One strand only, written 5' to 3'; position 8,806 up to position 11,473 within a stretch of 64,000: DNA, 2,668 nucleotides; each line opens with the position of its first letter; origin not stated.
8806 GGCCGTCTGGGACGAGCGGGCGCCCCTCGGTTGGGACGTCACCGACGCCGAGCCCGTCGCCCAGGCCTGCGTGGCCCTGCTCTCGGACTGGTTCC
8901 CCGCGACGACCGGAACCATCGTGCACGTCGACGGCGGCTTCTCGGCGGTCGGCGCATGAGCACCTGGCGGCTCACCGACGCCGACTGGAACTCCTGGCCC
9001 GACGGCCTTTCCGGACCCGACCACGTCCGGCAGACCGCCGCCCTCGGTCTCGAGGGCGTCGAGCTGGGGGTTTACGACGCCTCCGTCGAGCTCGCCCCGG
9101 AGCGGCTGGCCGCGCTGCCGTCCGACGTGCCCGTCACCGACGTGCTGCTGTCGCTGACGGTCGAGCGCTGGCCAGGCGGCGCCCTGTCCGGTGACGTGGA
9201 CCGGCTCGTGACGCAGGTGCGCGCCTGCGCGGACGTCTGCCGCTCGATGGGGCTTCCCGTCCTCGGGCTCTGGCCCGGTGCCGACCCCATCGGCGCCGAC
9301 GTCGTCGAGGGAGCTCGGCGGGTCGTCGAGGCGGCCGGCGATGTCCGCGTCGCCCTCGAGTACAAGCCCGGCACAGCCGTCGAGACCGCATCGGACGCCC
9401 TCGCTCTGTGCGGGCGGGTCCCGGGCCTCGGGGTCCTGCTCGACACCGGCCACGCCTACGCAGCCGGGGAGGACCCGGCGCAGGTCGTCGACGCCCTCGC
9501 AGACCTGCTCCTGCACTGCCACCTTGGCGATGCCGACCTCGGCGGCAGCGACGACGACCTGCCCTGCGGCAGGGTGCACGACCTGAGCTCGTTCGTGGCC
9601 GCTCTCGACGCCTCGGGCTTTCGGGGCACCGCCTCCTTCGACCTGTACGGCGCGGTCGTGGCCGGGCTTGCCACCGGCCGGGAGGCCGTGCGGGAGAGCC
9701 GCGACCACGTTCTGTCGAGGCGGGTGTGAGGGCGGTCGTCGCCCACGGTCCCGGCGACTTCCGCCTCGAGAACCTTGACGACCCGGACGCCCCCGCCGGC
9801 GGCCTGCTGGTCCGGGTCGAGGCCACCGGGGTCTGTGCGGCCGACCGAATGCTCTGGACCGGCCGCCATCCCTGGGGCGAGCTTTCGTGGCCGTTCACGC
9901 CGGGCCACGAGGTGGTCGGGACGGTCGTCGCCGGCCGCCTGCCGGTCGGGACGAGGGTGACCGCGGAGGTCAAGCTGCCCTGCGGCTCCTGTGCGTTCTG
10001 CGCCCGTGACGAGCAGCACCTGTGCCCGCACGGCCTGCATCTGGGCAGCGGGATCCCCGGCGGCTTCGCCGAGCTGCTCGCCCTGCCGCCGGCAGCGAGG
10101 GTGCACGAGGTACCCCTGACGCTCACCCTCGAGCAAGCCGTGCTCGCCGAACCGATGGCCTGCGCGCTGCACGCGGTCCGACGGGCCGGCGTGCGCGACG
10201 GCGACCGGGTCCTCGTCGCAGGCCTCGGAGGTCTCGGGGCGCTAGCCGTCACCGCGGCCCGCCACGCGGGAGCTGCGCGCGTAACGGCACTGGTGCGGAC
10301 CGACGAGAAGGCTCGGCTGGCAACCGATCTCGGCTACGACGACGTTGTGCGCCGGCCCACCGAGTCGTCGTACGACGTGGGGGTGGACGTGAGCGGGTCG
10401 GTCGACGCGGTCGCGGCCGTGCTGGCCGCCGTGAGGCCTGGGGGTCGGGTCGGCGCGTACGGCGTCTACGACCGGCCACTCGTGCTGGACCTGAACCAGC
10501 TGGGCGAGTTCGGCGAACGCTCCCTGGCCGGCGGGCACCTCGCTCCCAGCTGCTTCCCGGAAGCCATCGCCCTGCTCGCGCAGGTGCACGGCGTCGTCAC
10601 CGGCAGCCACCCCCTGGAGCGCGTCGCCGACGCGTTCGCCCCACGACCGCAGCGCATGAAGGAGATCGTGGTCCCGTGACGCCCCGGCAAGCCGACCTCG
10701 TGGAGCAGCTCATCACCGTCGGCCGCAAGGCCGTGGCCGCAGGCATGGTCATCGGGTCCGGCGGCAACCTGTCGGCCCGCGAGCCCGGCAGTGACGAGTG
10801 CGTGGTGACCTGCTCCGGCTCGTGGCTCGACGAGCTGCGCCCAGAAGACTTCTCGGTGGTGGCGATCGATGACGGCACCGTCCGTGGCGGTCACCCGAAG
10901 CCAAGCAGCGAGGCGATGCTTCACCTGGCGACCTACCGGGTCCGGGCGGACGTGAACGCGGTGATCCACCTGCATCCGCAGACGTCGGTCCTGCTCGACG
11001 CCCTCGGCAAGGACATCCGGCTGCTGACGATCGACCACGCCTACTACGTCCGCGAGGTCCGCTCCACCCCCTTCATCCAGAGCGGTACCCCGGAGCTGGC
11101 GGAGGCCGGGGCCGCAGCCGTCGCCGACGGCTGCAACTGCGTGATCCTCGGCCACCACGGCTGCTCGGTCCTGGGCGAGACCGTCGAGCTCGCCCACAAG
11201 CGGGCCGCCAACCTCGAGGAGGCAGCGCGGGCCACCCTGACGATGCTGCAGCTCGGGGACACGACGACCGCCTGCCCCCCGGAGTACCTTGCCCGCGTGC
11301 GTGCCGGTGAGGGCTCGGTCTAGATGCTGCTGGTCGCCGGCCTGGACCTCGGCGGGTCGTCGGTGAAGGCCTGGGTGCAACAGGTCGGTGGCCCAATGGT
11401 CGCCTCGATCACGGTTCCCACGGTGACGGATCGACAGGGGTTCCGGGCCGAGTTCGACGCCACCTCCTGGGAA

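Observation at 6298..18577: A 12-kb same-strand string of 16 genes couples FAS-II genes to sugar-type enzymes, an ABC importer and a nucleoside hydrolase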

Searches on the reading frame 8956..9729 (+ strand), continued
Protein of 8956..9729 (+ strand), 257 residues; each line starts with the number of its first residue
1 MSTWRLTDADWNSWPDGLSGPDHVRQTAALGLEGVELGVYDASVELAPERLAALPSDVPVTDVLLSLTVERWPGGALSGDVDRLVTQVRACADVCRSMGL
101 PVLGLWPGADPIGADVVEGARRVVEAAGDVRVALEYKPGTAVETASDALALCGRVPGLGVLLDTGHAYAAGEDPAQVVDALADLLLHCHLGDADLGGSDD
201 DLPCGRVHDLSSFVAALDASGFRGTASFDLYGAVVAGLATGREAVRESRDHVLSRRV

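Call 87: search_protein_representatives(protein=window:8956-9729:+)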
Query: 257 residues. Proteins with E-value up to 0.001 (for the whole library): 367; up to 1e-10: 43; up to 1e-30: 14. The best 150 are listed.
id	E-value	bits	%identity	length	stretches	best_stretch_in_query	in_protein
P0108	1.9e-101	355.3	71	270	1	2-256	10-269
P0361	2.8e-74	266.3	61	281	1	3-248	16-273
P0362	1.4e-64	234.5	51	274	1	3-249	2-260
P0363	3.4e-62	226.7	55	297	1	5-253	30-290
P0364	2.8e-47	177.8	58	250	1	30-208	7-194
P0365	1.9e-41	158.7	44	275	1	4-249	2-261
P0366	2.7e-41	158.1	48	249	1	2-222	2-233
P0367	1.1e-39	152.9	43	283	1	3-254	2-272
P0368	1.5e-38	149.2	45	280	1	9-251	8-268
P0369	2.9e-36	141.7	46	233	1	57-251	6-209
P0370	2.5e-34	135.3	69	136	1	124-226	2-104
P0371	3.0e-34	135.1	40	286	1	3-253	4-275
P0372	1.5e-32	129.5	36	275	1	8-254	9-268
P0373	1.8e-31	126.0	38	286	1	9-251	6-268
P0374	2.4e-29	119.0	69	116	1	3-95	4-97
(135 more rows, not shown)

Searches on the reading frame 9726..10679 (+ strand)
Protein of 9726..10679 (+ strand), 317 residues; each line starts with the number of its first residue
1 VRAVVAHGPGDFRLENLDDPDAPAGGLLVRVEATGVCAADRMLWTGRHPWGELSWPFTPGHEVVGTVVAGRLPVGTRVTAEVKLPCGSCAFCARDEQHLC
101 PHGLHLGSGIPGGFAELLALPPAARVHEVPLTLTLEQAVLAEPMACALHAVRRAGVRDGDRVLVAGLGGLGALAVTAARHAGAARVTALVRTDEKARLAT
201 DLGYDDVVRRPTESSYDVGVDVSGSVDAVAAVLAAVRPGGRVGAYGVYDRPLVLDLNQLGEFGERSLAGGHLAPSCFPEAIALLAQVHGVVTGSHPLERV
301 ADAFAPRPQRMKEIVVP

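Call 5: search_protein_families(library=pfam, proteins=[window:9726-10679:+])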
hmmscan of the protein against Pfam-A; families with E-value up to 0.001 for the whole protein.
window:9726-10679:+ (317 aa): 3 families
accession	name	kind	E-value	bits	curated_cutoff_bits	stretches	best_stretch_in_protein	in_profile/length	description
PF08240.17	ADH_N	-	4.1e-22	78.9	23.5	1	25-130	3-103/104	Alcohol dehydrogenase GroES-like domain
PF00107.32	ADH_zinc_N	-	4.5e-15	56.2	31.8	1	169-285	1-128/129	Zinc-binding dehydrogenase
PF16912.11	Glu_dehyd_C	-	0.0001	22.3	34.9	0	151-315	23-209/211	Glucose dehydrogenase C-terminus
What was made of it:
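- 9726..10679 (+): Zn-dependent alcohol/polyol dehydrogenase. Pfam ADH_N plus ADH_zinc_N (call 5).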

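Call 8: search_protein_families(library=ncbifam, proteins=[window:9726-10679:+], max_evalue=0.00001)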
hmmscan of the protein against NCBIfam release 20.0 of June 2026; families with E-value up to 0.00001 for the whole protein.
window:9726-10679:+ (317 aa): 21 families
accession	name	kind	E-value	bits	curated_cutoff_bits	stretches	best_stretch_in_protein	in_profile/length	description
NF003808.0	PRK05396.1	equivalog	4.1e-36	124.6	380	1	12-258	13-275/341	L-threonine 3-dehydrogenase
TIGR00692.1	tdh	equivalog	3.8e-33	115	458.35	1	14-258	13-273/340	L-threonine 3-dehydrogenase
NF041097.1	keto_inos_dh_IolM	equivalog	4.2e-33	114.6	450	1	11-310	39-380/389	scyllo-inosose 3-dehydrogenase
NF010344.0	PRK13771.1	subfamily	7.2e-28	97.5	349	1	1-211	1-214/334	putative alcohol dehydrogenase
NF007375.0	PRK09880.1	equivalog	3e-27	95.3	469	1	25-246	28-266/344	L-idonate 5-dehydrogenase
TIGR03366.1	HpnZ_proposed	hypoth_equivalog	1.2e-25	90.4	328.1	1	23-243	4-250/315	putative phosphonate catabolism associated alcohol dehydrogenase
NF007489.0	PRK10083.1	equivalog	5.1e-24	84.9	376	1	1-284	1-296/339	Zn-dependent oxidoreductase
NF041172.1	AcrlCoa_red_Thmprot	equivalog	1.4e-23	83.4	500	1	1-209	1-213/334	acryloyl-CoA reductase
NF047908.1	AldhRedAhr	equivalog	4.7e-23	81.6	470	1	26-304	30-319/335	NADPH-dependent aldehyde reductase Ahr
TIGR03989.1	Rxyl_3153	subfamily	1.8e-22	80.1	440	2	3-109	5-114/370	NDMA-dependent alcohol dehydrogenase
NF007642.0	PRK10309.1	equivalog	3.9e-21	75.6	550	1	1-208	1-210/347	galactitol-1-phosphate 5-dehydrogenase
TIGR02822.1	adh_fam_2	subfamily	1.6e-19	70.1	283.5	1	10-248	13-256/329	zinc-binding alcohol dehydrogenase family protein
TIGR03201.1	dearomat_had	equivalog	6.1e-19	68.3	338.65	1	15-215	14-222/349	6-hydroxycyclohex-1-ene-1-carbonyl-CoA dehydrogenase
NF006940.0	PRK09422.1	equivalog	1.6e-18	66.8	344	1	1-238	1-252/338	alcohol dehydrogenase AdhP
TIGR01202.1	bchC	equivalog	2.5e-18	66.2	291.25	1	2-257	3-242/308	chlorophyll synthesis pathway protein BchC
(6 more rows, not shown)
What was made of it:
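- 9726..10679 (+): Nearest NCBIfam models are threonine 3-DH, scyllo-inosose 3-DH and idonate 5-DH, all below cutoff (call 8).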

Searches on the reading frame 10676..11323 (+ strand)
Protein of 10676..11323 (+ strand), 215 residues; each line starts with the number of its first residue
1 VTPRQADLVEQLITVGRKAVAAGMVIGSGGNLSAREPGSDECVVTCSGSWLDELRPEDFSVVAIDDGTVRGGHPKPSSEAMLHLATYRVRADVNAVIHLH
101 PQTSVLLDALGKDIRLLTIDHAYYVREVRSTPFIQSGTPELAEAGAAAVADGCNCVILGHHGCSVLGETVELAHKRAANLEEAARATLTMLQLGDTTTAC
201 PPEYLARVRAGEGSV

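Call 5: search_protein_families(library=pfam, proteins=[window:10676-11323:+])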
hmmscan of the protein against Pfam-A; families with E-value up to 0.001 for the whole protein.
window:10676-11323:+ (215 aa): 1 family
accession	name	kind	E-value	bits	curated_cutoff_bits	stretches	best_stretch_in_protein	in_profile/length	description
PF00596.27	Aldolase_II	-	2.1e-40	139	22.2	1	10-187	1-182/183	Class II Aldolase and Adducin N-terminal domain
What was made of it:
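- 10676..11323 (+): Class II (FucA/DrdA-type) ketose-1-phosphate aldolase. Pfam Aldolase_II, 139 bits (call 5).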

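Call 8: search_protein_families(library=ncbifam, proteins=[window:10676-11323:+], max_evalue=0.00001)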
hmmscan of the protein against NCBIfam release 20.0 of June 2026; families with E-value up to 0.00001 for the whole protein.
window:10676-11323:+ (215 aa): 28 families (the best 25 are shown)
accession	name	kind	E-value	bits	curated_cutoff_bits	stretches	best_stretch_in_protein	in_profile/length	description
NF040649.1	FucA_Meth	equivalog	1.5e-29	103.2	250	1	10-191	4-177/179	L-fuculose phosphate aldolase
NF006208.0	PRK08333.1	equivalog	8.1e-29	100.6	267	1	10-186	7-179/189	aldolase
NF005123.0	PRK06557.1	subfamily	1.3e-25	90.4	251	1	10-198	14-203/223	L-ribulose-5-phosphate 4-epimerase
NF005302.0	PRK06833.1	equivalog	2.3e-25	89.3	264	1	10-195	8-191/214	L-fuculose-phosphate aldolase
NF043034.1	OxoTetrPhDc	equivalog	3.1e-25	89.2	250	1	7-191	4-189/205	3-oxo-tetronate 4-phosphate decarboxylase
NF053831.1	RU1PAldHalo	equivalog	4.1e-22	78.7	300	1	21-208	16-199/208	ribulose-1-phosphate aldolase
NF006413.0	PRK08660.1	equivalog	1.4e-20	73.9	203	1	9-188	3-175/184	aldolase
TIGR03328.1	salvage_mtnB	equivalog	5.6e-18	65.1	137.05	1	12-128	1-116/194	methylthioribulose 1-phosphate dehydratase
NF005984.0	PRK08087.1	subfamily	1e-17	64.6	264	1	6-196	4-190/215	L-fuculose-phosphate aldolase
NF006672.0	PRK09220.1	equivalog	7.9e-17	61.3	226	1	4-111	7-112/209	methylthioribulose 1-phosphate dehydratase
NF004527.0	PRK05874.1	equivalog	2.7e-15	56.5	308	1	16-194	15-193/218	L-fuculose-phosphate aldolase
TIGR01086.1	fucA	equivalog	5.3e-15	55.7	400.25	1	6-196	3-189/214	L-fuculose-phosphate aldolase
NF006047.0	PRK08193.1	subfamily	4.1e-14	52.7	257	1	20-196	17-205/231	L-ribulose-5-phosphate 4-epimerase AraD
NF053537.1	DhpthDcsPhtC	equivalog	4.7e-14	52.3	200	1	19-204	11-207/232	3,4-dihydroxyphthalate decarboxylase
TIGR00760.1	araD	equivalog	5.5e-13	48.6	389.1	1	24-126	21-122/228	L-ribulose-5-phosphate 4-epimerase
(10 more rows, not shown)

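Call 29: search_solved_structures(query=window:10676-11323:+, max_evalue=0.00001)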
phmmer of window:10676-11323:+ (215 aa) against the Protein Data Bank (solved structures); distinct sequences matched with E-value up to 0.00001: 31.
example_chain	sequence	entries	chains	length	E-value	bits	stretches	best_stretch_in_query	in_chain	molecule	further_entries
6btd_A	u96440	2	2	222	5.1e-22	81.9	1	10-195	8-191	Fuculose phosphate aldolase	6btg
4c25_A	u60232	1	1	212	2.9e-18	69.6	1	6-171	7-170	L-FUCULOSE PHOSPHATE ALDOLASE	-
4c24_A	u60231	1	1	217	3.1e-18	69.5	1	6-173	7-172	L-FUCULOSE PHOSPHATE ALDOLASE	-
2opi_A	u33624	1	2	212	1.7e-17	67.1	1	20-201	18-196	L-fuculose-1-phosphate aldolase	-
6voq_A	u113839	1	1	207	7.3e-16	61.8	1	7-190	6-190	Aldolase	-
6vop_A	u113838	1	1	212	1.3e-15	61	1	8-187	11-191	Aldolase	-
2irp_A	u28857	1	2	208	7.8e-13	51.9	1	6-111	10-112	Putative aldolase class 2 protein aq_1979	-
1dzw_P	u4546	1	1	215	2.2e-12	50.4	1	8-206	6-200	L-fuculose phosphate aldolase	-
1dzz_P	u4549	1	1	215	4.9e-12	49.3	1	8-206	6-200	L-fuculose phosphate aldolase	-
1dzv_P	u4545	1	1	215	4.9e-12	49.3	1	8-206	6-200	L-fuculose phosphate aldolase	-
1dzx_P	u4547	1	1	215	5.6e-12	49.1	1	8-206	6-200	L-fuculose phosphate aldolase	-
1fua_A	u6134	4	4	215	5.6e-12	49.1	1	8-206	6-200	L-FUCULOSE-1-PHOSPHATE ALDOLASE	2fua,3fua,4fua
1dzy_P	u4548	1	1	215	5.6e-12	49.1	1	8-206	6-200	L-FUCULOSE-1-PHOSPHATE ALDOLASE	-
1dzu_P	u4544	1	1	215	5.6e-12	49.1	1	8-206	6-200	L-fuculose phosphate aldolase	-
1e48_P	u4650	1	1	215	1.3e-11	47.9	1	8-206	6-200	L-FUCULOSE 1-PHOSPHATE ALDOLASE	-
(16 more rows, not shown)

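Call 53: search_solved_structures(query=window:10676-11323:+, max_evalue=1e-10, show_alignments=2)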
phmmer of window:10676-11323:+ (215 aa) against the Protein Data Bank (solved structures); distinct sequences matched with E-value up to 1e-10: 21.
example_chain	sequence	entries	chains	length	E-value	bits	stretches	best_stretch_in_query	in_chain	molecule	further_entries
6btd_A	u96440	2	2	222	5.1e-22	81.9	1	10-195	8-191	Fuculose phosphate aldolase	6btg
4c25_A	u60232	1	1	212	2.9e-18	69.6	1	6-171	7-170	L-FUCULOSE PHOSPHATE ALDOLASE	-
4c24_A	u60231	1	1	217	3.1e-18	69.5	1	6-173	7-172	L-FUCULOSE PHOSPHATE ALDOLASE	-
2opi_A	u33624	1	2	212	1.7e-17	67.1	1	20-201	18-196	L-fuculose-1-phosphate aldolase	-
6voq_A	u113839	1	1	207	7.3e-16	61.8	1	7-190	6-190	Aldolase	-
6vop_A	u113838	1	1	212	1.3e-15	61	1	8-187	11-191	Aldolase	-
2irp_A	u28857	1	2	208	7.8e-13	51.9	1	6-111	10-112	Putative aldolase class 2 protein aq_1979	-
1dzw_P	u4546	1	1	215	2.2e-12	50.4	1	8-206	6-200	L-fuculose phosphate aldolase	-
1dzz_P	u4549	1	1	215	4.9e-12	49.3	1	8-206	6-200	L-fuculose phosphate aldolase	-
1dzv_P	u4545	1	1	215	4.9e-12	49.3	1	8-206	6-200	L-fuculose phosphate aldolase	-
1dzx_P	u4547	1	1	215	5.6e-12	49.1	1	8-206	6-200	L-fuculose phosphate aldolase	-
1fua_A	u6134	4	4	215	5.6e-12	49.1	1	8-206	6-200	L-FUCULOSE-1-PHOSPHATE ALDOLASE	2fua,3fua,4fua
1dzy_P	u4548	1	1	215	5.6e-12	49.1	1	8-206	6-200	L-FUCULOSE-1-PHOSPHATE ALDOLASE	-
1dzu_P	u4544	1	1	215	5.6e-12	49.1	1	8-206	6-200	L-fuculose phosphate aldolase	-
1e48_P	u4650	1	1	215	1.3e-11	47.9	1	8-206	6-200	L-FUCULOSE 1-PHOSPHATE ALDOLASE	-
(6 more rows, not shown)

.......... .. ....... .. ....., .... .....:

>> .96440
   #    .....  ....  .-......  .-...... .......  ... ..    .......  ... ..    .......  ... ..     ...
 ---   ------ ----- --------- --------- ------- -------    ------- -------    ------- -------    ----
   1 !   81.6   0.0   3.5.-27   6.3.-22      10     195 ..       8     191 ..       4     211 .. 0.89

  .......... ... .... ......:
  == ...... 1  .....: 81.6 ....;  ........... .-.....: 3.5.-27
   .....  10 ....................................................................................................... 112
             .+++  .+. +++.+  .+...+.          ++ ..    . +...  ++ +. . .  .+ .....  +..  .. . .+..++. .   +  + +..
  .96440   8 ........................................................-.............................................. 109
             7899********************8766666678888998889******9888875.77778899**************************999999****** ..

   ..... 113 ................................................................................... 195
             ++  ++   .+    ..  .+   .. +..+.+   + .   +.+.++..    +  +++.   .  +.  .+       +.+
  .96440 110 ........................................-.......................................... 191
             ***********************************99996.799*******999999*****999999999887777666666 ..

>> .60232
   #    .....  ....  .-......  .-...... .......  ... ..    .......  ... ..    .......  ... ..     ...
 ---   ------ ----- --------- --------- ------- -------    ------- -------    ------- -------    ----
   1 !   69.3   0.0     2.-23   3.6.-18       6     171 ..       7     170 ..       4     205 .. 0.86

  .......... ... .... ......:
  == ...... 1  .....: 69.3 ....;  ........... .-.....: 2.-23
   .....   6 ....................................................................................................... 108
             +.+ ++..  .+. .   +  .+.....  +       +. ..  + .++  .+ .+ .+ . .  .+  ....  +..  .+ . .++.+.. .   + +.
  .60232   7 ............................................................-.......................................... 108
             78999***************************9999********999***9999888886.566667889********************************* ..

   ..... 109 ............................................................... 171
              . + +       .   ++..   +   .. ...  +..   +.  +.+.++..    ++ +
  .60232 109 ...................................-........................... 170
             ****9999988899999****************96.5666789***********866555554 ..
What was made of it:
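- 10676..11323 (+): PSSE, HxH and HHG motifs are aligned with DrdA/FucA (call 53).
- On DHAP shunt / 5-deoxyribose salvage: PSSE, HxH and HHG are aligned (calls 29, 53).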
